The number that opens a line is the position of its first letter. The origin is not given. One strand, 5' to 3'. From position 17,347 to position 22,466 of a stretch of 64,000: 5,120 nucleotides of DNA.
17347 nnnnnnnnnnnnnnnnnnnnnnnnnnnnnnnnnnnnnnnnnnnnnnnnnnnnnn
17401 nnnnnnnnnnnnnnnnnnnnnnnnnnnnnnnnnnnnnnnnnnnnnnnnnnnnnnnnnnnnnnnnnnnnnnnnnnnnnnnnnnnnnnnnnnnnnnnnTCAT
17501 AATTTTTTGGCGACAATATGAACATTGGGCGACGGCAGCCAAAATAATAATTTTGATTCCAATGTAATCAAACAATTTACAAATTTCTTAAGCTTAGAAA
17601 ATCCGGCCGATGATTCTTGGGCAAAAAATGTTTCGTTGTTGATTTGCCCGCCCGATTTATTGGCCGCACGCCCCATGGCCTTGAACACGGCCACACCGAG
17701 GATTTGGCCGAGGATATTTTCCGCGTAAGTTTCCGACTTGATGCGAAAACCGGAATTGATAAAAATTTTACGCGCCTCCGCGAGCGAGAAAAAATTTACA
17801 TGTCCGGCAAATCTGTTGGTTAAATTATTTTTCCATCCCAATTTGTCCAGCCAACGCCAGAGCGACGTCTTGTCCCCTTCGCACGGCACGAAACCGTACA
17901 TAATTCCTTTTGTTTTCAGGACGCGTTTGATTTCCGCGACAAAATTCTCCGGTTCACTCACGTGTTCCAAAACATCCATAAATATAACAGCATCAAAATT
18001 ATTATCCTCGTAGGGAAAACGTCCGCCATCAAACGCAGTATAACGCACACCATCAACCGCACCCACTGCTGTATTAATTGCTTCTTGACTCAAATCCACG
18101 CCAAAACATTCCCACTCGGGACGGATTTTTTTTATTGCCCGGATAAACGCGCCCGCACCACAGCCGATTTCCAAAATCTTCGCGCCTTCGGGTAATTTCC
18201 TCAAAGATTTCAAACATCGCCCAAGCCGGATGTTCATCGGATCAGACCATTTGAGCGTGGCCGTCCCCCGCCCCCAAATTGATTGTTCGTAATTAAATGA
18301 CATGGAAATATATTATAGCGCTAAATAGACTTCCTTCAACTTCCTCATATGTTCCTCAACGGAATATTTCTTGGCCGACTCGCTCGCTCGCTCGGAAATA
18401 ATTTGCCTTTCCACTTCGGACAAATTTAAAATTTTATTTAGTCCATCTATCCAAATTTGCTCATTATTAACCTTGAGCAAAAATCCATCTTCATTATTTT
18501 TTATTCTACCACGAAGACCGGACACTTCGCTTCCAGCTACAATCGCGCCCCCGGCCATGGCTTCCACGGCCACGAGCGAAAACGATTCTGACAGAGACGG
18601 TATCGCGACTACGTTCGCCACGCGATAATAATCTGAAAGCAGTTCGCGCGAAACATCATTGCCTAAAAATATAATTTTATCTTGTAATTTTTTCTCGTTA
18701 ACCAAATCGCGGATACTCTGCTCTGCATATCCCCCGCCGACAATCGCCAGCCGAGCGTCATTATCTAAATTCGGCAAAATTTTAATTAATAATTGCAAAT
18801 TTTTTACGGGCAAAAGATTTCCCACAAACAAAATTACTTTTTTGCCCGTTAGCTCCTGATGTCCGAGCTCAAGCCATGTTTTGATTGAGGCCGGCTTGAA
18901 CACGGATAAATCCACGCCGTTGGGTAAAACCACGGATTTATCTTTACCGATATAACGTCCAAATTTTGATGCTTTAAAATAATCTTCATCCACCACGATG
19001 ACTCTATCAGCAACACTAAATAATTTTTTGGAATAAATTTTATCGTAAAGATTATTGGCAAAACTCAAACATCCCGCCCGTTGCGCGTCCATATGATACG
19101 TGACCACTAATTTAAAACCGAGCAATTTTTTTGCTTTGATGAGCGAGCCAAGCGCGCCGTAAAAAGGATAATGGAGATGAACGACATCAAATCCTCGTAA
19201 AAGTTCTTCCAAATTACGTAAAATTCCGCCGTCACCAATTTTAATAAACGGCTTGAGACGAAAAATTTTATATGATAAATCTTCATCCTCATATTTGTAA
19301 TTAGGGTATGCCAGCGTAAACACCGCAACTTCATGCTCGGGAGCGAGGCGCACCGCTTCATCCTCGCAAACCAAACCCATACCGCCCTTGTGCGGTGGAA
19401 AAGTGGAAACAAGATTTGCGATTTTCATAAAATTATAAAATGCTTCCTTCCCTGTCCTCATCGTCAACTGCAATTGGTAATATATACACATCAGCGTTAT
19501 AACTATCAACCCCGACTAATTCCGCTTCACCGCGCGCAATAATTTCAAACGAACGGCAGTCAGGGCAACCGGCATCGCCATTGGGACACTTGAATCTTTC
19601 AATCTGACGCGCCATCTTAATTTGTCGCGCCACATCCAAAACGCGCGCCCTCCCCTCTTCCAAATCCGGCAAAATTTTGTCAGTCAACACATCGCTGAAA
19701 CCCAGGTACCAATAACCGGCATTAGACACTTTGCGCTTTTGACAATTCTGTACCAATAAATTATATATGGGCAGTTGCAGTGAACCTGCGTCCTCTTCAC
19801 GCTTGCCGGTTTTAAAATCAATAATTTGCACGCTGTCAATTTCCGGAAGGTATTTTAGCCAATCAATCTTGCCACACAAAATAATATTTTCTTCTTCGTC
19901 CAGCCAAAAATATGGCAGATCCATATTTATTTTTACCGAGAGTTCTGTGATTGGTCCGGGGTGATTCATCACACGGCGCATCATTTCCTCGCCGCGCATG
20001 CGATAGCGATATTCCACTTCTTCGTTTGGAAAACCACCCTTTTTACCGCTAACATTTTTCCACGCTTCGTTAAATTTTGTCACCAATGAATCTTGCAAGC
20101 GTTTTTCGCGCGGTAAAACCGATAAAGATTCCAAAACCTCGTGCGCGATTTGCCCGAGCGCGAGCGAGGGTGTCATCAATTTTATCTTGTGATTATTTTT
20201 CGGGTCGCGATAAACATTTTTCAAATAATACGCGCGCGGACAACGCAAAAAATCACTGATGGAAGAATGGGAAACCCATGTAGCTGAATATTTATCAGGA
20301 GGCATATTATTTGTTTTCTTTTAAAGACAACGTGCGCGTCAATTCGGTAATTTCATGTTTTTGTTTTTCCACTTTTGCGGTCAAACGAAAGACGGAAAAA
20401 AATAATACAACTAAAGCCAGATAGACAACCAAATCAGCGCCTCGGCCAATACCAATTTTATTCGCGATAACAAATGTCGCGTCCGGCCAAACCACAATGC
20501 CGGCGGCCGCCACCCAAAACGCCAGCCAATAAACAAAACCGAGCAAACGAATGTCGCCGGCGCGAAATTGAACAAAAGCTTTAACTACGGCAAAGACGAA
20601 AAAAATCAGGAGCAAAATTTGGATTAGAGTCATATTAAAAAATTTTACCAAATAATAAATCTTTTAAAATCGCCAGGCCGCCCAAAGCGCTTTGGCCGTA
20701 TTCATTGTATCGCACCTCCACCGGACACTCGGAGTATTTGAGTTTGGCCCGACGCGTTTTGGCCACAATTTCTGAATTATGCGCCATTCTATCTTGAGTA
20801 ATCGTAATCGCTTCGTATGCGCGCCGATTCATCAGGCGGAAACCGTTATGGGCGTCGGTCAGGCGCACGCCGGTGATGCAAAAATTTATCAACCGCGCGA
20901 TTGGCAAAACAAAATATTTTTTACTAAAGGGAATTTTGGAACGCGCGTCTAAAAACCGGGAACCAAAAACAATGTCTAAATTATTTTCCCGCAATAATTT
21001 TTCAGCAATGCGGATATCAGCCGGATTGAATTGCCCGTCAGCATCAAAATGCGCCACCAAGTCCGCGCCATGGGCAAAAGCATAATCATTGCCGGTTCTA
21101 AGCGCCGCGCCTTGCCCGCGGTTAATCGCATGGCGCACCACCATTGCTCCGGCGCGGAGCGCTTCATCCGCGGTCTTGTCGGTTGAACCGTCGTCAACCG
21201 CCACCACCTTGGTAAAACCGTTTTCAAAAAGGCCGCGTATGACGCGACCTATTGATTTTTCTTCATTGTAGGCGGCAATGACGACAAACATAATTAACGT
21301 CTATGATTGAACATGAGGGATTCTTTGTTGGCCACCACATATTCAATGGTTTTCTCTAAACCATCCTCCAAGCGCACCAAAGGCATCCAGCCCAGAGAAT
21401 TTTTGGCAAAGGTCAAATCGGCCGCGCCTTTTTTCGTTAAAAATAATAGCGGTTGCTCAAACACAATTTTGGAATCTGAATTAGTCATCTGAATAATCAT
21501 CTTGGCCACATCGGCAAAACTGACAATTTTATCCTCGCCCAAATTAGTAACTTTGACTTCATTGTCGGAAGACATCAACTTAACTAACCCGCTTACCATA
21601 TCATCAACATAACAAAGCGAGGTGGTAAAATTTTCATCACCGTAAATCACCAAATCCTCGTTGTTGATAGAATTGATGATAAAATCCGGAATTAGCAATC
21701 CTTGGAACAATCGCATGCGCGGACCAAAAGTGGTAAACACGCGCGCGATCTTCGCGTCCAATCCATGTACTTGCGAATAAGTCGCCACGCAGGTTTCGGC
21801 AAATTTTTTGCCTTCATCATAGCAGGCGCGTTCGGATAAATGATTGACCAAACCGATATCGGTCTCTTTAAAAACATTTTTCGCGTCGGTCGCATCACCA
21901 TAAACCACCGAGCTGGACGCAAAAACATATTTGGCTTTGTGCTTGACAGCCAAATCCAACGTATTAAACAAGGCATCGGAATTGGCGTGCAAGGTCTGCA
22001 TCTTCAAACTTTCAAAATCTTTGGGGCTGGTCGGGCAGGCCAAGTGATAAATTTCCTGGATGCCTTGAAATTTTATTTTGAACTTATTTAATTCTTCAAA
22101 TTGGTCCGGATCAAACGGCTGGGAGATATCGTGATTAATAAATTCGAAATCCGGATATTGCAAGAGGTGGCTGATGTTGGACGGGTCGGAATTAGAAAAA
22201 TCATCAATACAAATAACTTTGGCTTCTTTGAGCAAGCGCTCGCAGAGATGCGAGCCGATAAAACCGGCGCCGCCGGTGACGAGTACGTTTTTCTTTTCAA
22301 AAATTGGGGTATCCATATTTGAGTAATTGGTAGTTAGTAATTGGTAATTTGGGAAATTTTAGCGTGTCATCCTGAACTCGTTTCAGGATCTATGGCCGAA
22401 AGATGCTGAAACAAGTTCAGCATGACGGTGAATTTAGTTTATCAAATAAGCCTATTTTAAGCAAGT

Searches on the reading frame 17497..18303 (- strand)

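Call 45: search_protein_families(library=pfam, proteins=[window:17497-18303:-], max_evalue=0.001)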
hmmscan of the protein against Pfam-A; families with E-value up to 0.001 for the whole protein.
window:17497-18303:- (268 aa): 11 families
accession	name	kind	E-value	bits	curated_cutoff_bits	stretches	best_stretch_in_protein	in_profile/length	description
PF08241.18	Methyltransf_11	-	2e-20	73.7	21.2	1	44-136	1-94/95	Methyltransferase domain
PF13489.12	Methyltransf_23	-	1.3e-19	70.9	27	1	35-189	18-162/164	Methyltransferase domain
PF13649.12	Methyltransf_25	-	8.1e-17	62.1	27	1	43-133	1-97/97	Methyltransferase domain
PF13847.12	Methyltransf_31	-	5.1e-14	52.6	27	1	39-136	3-108/145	Methyltransferase domain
PF08242.18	Methyltransf_12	-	6.8e-14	52.8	30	1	44-134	1-97/98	Methyltransferase domain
PF07021.18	MetW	-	2.3e-09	37.6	21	1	35-131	9-104/193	Methionine biosynthesis protein MetW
PF02353.26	CMAS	-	1.5e-06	28.2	27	1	36-135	59-162/273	Mycolic acid cyclopropane synthetase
PF02390.23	Methyltransf_4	-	2e-06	27.8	24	1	43-86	5-48/173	Putative methyltransferase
PF01209.24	Ubie_methyltran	-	8.8e-05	22.4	20.1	1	38-136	46-150/233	ubiE/COQ5 methyltransferase family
PF05148.21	Methyltransf_8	-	0.0001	22.7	27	1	27-162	60-183/219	Hypothetical methyltransferase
PF05401.17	NodS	-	0.00025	21.4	24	1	29-129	33-133/201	Nodulation protein S (NodS)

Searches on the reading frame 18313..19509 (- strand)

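Call 45: search_protein_families(library=pfam, proteins=[window:18313-19509:-], max_evalue=0.001)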
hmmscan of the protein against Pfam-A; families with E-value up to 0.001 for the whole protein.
window:18313-19509:- (398 aa): 5 families
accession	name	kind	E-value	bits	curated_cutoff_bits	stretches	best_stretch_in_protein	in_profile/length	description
PF00534.26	Glycos_transf_1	-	2.4e-32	112.3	26.4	1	221-372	13-167/172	Glycosyl transferases group 1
PF13692.12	Glyco_trans_1_4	-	2.6e-25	89.8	27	1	224-362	2-141/142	Glycosyl transferases group 1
PF13439.12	Glyco_transf_4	-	2e-17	64.2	28.5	1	42-202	2-169/170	Glycosyltransferase Family 4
PF13579.12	Glyco_trans_4_4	-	3.8e-11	44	29.7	1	42-198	1-158/158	Glycosyl transferase 4-like domain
PF20706.3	GT4-conflict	-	0.00023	20.7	26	1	233-336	209-320/385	Family 4 Glycosyltransferase in conflict systems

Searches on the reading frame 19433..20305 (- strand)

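Call 11: search_protein_families(library=pfam, proteins=[window:19433-20305:-], max_evalue=0.001)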
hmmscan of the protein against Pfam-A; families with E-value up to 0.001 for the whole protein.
window:19433-20305:- (290 aa): 1 family
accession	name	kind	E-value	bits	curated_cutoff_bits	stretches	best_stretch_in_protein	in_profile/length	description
PF12705.13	PDDEXK_1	-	9.9e-23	81.8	22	1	11-250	2-240/247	PD-(D/E)XK nuclease superfamily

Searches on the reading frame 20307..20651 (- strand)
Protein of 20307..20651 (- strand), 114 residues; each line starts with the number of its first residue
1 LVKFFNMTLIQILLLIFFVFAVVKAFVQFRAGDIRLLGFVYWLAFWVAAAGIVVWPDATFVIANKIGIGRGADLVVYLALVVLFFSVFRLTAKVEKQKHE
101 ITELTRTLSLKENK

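Call 45: search_protein_families(library=pfam, proteins=[window:20307-20651:-], max_evalue=0.001)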
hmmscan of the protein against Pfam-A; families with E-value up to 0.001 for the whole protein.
window:20307-20651:- (114 aa): 1 family
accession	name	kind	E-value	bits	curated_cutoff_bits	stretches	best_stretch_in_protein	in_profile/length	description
PF10066.14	DUF2304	-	1.1e-23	83.9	25.5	1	10-113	2-105/106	Uncharacterized conserved protein (DUF2304)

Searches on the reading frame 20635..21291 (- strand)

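Call 11: search_protein_families(library=pfam, proteins=[window:20635-21291:-], max_evalue=0.001)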
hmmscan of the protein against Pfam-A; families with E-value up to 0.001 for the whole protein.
window:20635-21291:- (218 aa): 3 families
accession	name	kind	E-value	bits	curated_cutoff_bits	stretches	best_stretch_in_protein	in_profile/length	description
PF00535.33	Glycos_transf_2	-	2.6e-22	80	23.3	1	3-162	2-167/168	Glycosyl transferase family 2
PF13641.12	Glyco_tranf_2_3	-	0.00057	20.4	27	0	3-138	5-132/230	Glycosyltransferase like family 2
PF13704.12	Glyco_tranf_2_4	-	0.00068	20.5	27.5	0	9-85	2-81/98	Glycosyl transferase family 2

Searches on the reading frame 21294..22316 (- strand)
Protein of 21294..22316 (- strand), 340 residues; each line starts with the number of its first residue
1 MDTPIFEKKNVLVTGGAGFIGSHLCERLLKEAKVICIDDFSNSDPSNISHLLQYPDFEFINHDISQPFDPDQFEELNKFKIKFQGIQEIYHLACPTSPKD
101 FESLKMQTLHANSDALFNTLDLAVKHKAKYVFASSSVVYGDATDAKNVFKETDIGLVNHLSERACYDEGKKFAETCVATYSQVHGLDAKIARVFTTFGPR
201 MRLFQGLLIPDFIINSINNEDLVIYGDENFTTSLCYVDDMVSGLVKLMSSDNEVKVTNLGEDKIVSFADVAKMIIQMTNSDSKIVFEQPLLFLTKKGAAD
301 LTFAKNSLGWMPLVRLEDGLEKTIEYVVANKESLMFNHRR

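Call 11: search_protein_families(library=pfam, proteins=[window:21294-22316:-], max_evalue=0.001)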
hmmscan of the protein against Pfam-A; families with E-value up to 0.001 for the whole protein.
window:21294-22316:- (340 aa): 6 families
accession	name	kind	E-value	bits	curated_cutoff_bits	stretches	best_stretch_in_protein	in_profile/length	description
PF01370.27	Epimerase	-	4.7e-35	121.6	20.9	1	11-259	1-239/240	NAD dependent epimerase/dehydratase family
PF16363.11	GDP_Man_Dehyd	-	1.5e-33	117.1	27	1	12-323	1-332/332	GDP-mannose 4,6 dehydratase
PF01073.25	3Beta_HSD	-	6.1e-10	39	22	1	12-241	1-222/280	3-beta hydroxysteroid dehydrogenase/isomerase family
PF07993.18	NAD_binding_4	-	1.1e-08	35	20.1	0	86-198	89-209/258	Male sterility protein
PF02719.21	Polysacc_synt_2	-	8.5e-05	22.3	20.2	1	11-135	1-127/293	Polysaccharide biosynthesis protein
PF04321.23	RmlD_sub_bind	-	0.00041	19.9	27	0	10-199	2-154/287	RmlD substrate binding domain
